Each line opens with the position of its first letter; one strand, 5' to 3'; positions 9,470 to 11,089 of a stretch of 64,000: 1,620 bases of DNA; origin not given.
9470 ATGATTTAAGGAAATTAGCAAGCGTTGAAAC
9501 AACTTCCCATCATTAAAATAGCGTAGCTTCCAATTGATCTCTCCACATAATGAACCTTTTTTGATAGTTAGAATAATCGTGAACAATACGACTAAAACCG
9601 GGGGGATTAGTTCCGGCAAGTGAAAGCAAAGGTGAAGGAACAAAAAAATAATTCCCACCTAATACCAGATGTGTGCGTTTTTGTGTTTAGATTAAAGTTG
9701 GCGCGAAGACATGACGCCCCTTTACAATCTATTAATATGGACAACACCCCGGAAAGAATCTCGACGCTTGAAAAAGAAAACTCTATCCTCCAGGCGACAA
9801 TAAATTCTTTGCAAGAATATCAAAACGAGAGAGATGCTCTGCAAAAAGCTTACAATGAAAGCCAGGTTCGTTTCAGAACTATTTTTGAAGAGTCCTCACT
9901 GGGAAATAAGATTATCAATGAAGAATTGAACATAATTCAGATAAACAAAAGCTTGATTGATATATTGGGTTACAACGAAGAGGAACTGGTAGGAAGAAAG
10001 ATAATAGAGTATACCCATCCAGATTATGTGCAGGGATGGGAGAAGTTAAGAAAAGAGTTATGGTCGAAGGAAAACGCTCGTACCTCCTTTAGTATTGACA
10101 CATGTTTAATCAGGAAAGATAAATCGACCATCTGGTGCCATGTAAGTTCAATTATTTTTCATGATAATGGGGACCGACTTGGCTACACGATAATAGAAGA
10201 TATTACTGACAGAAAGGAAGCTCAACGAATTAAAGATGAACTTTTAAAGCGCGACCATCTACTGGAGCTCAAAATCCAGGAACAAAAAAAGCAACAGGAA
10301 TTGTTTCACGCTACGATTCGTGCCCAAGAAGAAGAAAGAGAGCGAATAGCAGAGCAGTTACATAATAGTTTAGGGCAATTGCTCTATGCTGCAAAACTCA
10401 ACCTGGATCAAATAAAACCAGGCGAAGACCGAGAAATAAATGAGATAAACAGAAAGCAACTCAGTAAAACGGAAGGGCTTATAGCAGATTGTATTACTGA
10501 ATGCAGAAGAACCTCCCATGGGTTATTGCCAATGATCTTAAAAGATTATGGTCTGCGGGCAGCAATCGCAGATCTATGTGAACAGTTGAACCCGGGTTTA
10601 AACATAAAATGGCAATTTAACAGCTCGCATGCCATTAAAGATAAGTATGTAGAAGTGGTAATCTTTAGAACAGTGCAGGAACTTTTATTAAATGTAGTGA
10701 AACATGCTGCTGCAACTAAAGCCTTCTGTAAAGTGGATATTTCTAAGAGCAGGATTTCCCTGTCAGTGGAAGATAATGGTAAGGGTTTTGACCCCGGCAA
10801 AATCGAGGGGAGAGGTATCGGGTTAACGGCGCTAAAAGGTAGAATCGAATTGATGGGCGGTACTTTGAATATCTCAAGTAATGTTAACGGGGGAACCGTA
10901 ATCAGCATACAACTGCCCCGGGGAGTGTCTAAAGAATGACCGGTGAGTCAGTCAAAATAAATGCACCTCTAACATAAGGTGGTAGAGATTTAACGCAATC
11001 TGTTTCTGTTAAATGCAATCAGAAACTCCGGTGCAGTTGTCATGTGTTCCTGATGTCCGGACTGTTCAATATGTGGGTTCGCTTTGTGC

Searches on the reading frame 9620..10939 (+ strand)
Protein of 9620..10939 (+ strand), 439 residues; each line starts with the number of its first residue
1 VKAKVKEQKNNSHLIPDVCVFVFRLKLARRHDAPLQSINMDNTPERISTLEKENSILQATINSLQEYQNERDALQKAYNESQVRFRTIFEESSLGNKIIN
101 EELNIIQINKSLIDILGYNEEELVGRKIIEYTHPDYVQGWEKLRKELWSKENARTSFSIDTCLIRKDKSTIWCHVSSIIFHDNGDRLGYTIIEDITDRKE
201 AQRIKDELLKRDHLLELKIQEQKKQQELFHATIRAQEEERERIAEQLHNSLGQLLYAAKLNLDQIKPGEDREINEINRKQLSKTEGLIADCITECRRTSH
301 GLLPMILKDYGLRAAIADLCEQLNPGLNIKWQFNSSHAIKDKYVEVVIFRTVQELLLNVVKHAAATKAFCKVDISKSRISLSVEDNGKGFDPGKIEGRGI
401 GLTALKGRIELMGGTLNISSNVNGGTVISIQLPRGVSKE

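Call 38: search_protein_families(library=pfam, max_evalue=0.001, proteins=[window:9620-10939:+])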
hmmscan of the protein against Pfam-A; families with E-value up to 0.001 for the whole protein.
window:9620-10939:+ (439 aa): 8 families
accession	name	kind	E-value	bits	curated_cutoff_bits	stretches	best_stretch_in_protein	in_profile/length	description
PF02518.31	HATPase_c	-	2.1e-15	57.5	26.4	1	347-434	5-109/111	Histidine kinase-, DNA gyrase B-, and HSP90-like ATPase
PF13426.13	PAS_9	-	6.8e-12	46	27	1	99-197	7-103/103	PAS domain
PF00989.32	PAS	-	2.1e-10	41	22.6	1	86-189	4-106/113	PAS fold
PF08447.18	PAS_3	-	3.3e-10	40.5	25.6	1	106-184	2-80/89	PAS fold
PF07730.19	HisKA_3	-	7.7e-07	30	24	1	239-305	1-66/68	Histidine kinase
PF13188.13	PAS_8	-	9.9e-05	22.5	21.8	1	84-143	2-61/65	PAS domain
PF08448.16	PAS_4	-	0.00023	21.8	23.1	1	91-200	3-110/110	PAS fold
PF14598.12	PAS_11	-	0.00087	19.7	25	0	102-182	11-88/109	PAS domain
